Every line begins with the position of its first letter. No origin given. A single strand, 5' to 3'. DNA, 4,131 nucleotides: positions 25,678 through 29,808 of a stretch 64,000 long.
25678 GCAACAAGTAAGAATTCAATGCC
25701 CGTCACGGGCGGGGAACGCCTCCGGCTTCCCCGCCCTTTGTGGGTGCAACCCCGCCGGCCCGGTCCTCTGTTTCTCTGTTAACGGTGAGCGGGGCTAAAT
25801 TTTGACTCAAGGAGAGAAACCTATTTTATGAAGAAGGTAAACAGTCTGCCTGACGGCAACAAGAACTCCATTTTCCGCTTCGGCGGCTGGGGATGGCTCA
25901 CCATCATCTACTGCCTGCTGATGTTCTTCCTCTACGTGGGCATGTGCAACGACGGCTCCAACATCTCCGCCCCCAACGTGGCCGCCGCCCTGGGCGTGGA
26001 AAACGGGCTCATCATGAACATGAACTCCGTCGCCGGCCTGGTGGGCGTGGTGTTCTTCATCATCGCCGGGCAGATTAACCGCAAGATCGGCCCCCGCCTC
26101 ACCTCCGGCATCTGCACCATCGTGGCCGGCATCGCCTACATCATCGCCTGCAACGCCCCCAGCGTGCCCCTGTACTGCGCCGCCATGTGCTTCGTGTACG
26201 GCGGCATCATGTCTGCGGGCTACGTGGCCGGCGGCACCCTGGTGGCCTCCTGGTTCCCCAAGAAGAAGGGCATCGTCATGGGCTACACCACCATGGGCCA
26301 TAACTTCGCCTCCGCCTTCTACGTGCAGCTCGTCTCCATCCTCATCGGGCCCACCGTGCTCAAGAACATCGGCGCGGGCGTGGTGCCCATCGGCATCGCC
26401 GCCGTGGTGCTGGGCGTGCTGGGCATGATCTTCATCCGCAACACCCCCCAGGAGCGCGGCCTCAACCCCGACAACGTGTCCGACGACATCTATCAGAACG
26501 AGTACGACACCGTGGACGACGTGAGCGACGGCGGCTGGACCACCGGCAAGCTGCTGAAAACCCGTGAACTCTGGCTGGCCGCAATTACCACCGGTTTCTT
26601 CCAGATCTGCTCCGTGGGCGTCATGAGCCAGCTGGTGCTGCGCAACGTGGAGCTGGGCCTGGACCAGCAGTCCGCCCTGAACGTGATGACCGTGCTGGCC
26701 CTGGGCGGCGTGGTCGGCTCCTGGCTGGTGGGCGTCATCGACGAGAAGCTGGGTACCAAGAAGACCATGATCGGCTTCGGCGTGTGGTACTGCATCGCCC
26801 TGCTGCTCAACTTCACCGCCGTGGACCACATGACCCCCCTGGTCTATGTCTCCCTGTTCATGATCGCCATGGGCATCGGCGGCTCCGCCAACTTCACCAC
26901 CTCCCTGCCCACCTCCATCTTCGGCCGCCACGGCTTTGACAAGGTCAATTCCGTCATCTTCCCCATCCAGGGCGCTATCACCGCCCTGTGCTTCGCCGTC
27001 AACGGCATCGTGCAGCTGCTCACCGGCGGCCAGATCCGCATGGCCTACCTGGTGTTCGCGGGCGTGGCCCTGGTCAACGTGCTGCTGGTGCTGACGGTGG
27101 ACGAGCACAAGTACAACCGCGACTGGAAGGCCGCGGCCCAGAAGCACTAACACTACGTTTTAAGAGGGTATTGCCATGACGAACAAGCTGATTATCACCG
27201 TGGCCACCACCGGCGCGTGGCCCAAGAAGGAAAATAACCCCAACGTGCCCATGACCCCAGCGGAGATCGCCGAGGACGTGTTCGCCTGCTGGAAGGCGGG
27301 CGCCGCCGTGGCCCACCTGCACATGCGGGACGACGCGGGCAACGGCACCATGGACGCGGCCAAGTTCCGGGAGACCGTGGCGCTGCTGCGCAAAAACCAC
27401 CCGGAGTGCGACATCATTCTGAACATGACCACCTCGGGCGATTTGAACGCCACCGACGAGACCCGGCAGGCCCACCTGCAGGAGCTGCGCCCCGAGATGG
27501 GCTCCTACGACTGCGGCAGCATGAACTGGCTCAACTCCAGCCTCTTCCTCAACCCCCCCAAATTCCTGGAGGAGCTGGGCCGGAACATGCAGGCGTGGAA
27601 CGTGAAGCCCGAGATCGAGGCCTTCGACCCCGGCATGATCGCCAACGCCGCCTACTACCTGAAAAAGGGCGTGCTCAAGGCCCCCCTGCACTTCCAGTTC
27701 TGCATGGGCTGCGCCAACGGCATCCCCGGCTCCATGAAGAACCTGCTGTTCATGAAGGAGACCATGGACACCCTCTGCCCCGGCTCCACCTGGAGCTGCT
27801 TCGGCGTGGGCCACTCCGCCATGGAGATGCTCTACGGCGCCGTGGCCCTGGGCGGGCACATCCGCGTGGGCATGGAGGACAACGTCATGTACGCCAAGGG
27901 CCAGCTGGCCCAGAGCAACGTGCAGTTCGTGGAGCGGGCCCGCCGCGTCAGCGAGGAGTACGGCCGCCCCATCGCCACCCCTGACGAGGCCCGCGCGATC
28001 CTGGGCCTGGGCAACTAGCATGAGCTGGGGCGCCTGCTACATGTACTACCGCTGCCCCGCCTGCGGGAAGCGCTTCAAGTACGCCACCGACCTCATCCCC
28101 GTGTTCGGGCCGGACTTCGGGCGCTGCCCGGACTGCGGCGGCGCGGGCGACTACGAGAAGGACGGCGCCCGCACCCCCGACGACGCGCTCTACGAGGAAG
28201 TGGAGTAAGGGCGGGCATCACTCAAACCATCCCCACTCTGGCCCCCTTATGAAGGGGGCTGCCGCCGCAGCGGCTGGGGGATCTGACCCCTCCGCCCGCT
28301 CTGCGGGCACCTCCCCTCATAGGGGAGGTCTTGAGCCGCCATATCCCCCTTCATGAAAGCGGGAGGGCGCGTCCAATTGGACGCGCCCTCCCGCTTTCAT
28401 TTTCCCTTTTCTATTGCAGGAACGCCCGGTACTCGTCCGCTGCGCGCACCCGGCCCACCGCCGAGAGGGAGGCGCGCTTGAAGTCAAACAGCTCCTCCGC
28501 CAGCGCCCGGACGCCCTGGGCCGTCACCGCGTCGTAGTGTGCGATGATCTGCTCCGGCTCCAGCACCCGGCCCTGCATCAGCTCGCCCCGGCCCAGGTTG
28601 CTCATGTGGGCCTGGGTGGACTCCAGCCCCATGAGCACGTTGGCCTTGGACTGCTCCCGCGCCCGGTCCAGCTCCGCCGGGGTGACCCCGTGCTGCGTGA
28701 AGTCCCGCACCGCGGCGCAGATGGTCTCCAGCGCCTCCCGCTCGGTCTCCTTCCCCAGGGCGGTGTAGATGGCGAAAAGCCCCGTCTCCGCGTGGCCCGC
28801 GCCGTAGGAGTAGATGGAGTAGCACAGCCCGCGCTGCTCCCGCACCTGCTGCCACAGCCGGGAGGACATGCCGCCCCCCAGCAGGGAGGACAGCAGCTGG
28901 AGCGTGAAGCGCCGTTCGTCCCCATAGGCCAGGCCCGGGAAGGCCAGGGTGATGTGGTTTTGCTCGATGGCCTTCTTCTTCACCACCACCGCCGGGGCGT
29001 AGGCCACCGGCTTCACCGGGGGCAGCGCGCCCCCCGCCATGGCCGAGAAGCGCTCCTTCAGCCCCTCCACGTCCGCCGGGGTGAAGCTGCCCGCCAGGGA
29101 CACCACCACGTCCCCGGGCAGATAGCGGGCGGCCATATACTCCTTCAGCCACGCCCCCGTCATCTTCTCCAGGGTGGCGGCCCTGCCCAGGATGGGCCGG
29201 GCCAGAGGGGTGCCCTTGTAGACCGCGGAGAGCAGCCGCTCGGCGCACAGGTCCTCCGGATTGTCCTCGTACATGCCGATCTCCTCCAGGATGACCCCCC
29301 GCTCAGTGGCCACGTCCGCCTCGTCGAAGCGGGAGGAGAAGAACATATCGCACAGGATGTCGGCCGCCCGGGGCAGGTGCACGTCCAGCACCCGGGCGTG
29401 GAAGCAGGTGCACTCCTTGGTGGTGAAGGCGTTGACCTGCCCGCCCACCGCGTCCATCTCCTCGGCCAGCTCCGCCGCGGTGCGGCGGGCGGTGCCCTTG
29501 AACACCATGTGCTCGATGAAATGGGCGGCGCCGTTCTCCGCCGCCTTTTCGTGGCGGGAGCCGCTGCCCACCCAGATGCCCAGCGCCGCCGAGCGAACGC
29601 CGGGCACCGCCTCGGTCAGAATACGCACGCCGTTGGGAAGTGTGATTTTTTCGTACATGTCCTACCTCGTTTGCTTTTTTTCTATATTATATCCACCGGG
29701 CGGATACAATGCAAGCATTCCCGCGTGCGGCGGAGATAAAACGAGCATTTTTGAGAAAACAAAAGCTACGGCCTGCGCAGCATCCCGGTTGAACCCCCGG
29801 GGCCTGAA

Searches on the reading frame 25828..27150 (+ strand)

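Call 66: search_protein_families(library=pfam, proteins=[window:25828-27150:+], max_evalue=0.00001)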
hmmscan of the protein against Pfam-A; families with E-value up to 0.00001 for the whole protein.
window:25828-27150:+ (440 aa): 1 family
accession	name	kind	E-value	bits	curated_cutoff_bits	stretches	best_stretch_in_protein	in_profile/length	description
PF07690.21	MFS_1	-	2.6e-31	109.3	33.4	2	36-378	7-336/347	Major Facilitator Superfamily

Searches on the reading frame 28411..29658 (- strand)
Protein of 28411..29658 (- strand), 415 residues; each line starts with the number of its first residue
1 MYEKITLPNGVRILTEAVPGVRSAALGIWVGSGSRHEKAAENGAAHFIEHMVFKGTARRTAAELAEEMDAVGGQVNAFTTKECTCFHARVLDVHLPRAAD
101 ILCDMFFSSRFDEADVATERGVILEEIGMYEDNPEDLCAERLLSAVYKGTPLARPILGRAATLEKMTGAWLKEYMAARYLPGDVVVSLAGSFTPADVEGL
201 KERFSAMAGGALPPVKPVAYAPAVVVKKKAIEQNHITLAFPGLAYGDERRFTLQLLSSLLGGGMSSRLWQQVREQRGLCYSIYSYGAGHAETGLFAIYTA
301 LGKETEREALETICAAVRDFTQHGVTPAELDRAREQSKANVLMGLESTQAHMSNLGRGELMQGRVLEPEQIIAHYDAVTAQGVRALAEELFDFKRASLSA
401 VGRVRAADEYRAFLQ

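Call 66: search_protein_families(library=pfam, proteins=[window:28411-29658:-], max_evalue=0.00001)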
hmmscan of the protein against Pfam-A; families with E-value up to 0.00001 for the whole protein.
window:28411-29658:- (415 aa): 2 families
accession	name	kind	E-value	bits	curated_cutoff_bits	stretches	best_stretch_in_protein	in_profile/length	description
PF00675.25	Peptidase_M16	-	2.4e-40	138.3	22.3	1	12-158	1-147/149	Insulinase (Peptidase family M16)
PF05193.26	Peptidase_M16_C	-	9.8e-35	120.5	23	1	171-336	7-180/181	Peptidase M16 inactive domain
